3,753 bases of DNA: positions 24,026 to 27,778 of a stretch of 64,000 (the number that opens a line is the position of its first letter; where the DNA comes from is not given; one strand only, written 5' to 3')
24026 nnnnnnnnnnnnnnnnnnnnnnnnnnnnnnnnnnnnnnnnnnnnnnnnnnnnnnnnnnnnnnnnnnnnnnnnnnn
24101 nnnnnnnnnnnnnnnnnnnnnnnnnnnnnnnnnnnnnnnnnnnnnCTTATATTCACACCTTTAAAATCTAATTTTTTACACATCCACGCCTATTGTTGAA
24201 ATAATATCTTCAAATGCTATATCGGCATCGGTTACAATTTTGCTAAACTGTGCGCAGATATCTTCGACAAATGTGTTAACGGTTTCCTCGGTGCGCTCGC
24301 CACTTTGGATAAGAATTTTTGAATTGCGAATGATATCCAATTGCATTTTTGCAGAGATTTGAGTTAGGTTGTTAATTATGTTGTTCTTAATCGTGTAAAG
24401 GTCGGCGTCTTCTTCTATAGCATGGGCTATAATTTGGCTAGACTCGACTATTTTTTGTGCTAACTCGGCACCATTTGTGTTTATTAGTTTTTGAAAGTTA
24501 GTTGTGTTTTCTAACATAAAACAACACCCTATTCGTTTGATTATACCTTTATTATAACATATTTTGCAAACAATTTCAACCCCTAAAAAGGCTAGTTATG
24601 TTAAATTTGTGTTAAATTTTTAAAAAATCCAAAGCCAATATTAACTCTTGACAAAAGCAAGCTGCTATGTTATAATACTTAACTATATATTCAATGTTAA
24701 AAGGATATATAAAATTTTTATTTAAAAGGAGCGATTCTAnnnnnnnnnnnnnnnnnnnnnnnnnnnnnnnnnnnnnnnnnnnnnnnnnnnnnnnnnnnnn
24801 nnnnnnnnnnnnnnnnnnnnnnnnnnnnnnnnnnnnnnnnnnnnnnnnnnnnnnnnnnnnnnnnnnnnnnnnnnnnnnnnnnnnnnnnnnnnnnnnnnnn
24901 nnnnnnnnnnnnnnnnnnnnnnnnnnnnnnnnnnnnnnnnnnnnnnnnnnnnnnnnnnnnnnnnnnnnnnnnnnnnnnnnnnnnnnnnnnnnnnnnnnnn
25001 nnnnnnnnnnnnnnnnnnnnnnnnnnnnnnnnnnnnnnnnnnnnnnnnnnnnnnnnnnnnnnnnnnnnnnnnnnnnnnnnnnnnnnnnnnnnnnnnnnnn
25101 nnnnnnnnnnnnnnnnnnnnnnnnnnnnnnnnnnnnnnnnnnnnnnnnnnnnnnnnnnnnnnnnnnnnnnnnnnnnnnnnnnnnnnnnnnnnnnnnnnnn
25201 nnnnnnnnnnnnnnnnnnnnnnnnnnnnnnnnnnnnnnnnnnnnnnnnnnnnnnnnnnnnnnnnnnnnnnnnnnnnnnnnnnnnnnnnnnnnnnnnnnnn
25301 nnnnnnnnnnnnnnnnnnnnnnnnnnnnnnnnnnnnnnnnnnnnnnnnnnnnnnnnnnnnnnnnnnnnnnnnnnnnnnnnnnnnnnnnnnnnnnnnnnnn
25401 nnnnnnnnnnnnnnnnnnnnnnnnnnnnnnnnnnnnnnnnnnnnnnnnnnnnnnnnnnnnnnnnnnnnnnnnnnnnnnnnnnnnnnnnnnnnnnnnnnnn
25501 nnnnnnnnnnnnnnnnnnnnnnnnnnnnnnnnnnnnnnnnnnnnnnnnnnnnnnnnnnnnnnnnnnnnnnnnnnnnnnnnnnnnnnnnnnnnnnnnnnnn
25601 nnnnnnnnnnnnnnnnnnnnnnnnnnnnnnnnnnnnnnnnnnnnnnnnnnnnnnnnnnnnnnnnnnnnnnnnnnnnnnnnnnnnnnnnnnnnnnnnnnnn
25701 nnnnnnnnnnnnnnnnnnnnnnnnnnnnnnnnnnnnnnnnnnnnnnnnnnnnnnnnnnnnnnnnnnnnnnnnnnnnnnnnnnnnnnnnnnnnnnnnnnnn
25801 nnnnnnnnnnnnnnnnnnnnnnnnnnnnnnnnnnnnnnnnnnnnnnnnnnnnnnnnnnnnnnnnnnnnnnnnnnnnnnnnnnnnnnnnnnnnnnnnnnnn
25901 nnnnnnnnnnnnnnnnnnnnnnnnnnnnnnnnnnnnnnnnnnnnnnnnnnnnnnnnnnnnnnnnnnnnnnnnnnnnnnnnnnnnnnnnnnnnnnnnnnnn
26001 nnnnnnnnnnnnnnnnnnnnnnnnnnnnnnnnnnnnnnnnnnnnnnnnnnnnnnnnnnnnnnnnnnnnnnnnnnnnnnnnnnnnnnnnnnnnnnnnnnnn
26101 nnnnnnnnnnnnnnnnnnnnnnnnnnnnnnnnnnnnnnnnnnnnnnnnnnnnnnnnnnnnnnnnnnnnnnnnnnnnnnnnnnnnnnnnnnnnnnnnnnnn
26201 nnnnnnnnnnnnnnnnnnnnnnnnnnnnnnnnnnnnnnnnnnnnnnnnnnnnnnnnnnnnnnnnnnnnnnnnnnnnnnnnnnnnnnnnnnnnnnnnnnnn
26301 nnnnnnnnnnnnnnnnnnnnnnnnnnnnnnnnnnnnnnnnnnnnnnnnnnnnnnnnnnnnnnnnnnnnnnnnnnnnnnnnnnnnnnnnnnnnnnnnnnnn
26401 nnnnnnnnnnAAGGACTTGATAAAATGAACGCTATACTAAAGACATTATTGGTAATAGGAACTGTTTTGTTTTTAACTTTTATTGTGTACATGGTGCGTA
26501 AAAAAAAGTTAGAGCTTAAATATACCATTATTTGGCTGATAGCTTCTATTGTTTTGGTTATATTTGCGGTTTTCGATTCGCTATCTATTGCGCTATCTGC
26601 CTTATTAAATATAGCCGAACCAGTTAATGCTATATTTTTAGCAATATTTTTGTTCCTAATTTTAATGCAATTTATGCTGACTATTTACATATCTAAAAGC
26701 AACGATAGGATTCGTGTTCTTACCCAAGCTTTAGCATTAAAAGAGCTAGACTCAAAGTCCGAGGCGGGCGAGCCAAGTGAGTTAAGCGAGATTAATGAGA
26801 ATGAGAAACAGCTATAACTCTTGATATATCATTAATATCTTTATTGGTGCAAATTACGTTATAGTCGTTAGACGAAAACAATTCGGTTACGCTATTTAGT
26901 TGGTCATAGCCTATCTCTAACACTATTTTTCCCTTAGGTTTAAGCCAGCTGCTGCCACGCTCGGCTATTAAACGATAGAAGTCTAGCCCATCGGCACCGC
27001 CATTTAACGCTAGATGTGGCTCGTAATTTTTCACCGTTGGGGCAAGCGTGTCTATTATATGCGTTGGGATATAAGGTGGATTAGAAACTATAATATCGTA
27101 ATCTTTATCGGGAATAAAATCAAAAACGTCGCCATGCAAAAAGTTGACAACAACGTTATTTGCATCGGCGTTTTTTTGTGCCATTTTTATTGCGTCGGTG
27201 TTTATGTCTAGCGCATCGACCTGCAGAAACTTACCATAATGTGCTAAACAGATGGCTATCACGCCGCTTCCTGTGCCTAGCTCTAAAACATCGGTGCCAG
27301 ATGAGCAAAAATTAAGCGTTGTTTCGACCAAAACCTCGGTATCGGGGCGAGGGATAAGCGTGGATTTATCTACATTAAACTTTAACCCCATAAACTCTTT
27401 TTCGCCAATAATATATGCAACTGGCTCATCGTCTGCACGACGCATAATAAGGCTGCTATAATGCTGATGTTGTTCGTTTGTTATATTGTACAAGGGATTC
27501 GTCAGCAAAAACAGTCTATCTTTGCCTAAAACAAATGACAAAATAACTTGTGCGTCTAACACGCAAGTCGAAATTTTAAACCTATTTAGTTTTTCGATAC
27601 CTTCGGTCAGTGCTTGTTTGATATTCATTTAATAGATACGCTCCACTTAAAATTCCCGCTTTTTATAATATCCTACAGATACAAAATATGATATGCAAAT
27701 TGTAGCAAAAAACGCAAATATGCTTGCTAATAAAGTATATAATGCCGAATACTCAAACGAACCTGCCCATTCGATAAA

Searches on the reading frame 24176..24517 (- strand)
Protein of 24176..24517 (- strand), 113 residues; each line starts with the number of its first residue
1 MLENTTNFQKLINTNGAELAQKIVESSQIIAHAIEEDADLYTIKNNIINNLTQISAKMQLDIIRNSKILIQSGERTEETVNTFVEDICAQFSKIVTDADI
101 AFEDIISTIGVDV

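Call 6: search_protein_families(library=pfam, proteins=[window:24176-24517:-], max_evalue=0.01)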
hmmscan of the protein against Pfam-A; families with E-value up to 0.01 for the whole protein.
window:24176-24517:- (113 aa): 0 families

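Call 7: search_protein_families(library=ncbifam, proteins=[window:24176-24517:-], max_evalue=0.01)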
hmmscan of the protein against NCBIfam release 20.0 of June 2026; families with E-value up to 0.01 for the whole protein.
window:24176-24517:- (113 aa): 0 families

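Call 49: search_protein_families(library=phrogs, proteins=[window:24176-24517:-], max_evalue=0.01)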
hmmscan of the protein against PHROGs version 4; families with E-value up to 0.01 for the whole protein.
window:24176-24517:- (113 aa): 0 families

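Call 50: search_protein_families(library=padloc, proteins=[window:24176-24517:-], max_evalue=0.01)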
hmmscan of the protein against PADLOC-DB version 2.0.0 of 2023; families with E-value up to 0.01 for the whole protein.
window:24176-24517:- (113 aa): 0 families

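Call 55: search_protein_families(library=pfam, proteins=[window:24176-24517:-], max_evalue=10)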
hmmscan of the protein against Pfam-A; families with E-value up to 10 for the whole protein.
window:24176-24517:- (113 aa): 4 families
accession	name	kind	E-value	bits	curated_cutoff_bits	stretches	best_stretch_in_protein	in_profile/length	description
PF17017.11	zf-C2H2_aberr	-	0.014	16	27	1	41-109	51-120/172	Aberrant zinc-finger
PF22900.2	UCH_UBL1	-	0.043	14.3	24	1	26-74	21-66/87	Ubiquitin carboxyl-terminal hydrolases, Ubiquitin-like 1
PF24131.1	DUF7398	-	0.052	13.6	27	1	7-63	11-68/171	Family of unknown function (DUF7398)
PF14327.11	CSTF2_hinge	-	0.4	11.6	27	1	42-73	13-44/81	Hinge domain of cleavage stimulation factor subunit 2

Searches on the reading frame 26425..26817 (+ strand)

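Call 58: search_protein_families(library=pfam, proteins=[window:26425-26817:+], max_evalue=0.001)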
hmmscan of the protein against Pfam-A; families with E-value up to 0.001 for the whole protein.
window:26425-26817:+ (130 aa): 1 family
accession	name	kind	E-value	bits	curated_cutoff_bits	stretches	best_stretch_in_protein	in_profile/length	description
PF10066.14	DUF2304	-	3.3e-22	79.2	25.5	1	5-107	2-104/106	Uncharacterized conserved protein (DUF2304)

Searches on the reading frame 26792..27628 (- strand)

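Call 58: search_protein_families(library=pfam, proteins=[window:26792-27628:-], max_evalue=0.001)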
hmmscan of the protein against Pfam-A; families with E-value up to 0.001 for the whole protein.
window:26792-27628:- (278 aa): 16 families
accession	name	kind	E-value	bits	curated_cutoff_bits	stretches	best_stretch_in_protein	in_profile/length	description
PF05175.20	MTS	-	2.5e-17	63.5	23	1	97-187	20-109/170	Methyltransferase small domain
PF17827.6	PrmC_N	-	8.2e-17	62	23.4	1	5-75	1-71/71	PrmC N-terminal domain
PF06325.19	PrmA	-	1.8e-11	44.5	22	1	106-201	157-248/296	Ribosomal protein L11 methyltransferase (PrmA)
PF13847.12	Methyltransf_31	-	2.2e-11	44.1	27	1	109-193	2-82/145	Methyltransferase domain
PF13649.12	Methyltransf_25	-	4.6e-11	43.7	27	1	114-183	1-71/97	Methyltransferase domain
PF08241.18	Methyltransf_11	-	3.1e-08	34.6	21.2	1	115-183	1-67/95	Methyltransferase domain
PF02475.24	TRM5-TYW2_MTfase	-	6.1e-08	33.2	28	1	81-201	7-129/164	TRM5/TYW2 methyltransferase domain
PF08242.18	Methyltransf_12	-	3.4e-06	28.2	30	1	115-210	1-96/98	Methyltransferase domain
PF07669.17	Eco57I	-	1.3e-05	25.8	25.3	1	155-237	51-132/171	Eco57I restriction-modification methylase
PF10294.15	Methyltransf_16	-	0.00011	22.5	21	1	109-165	45-106/174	Lysine methyltransferase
PF13489.12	Methyltransf_23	-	0.00017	21.8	27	0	107-183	19-88/164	Methyltransferase domain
PF03848.20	TehB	-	0.00017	21.5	20.4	1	111-183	31-102/193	Tellurite resistance protein TehB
PF01170.24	UPF0020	-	0.00021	21.5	22.3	1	135-186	77-131/197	RMKL-like, methyltransferase domain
PF01135.25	PCMT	-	0.00037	20.8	20.3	1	88-197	52-165/210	Protein-L-isoaspartate(D-aspartate) O-methyltransferase (PCMT)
PF09445.16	Methyltransf_15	-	0.00045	20.3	22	1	114-185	4-80/165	RNA cap guanine-N2 methyltransferase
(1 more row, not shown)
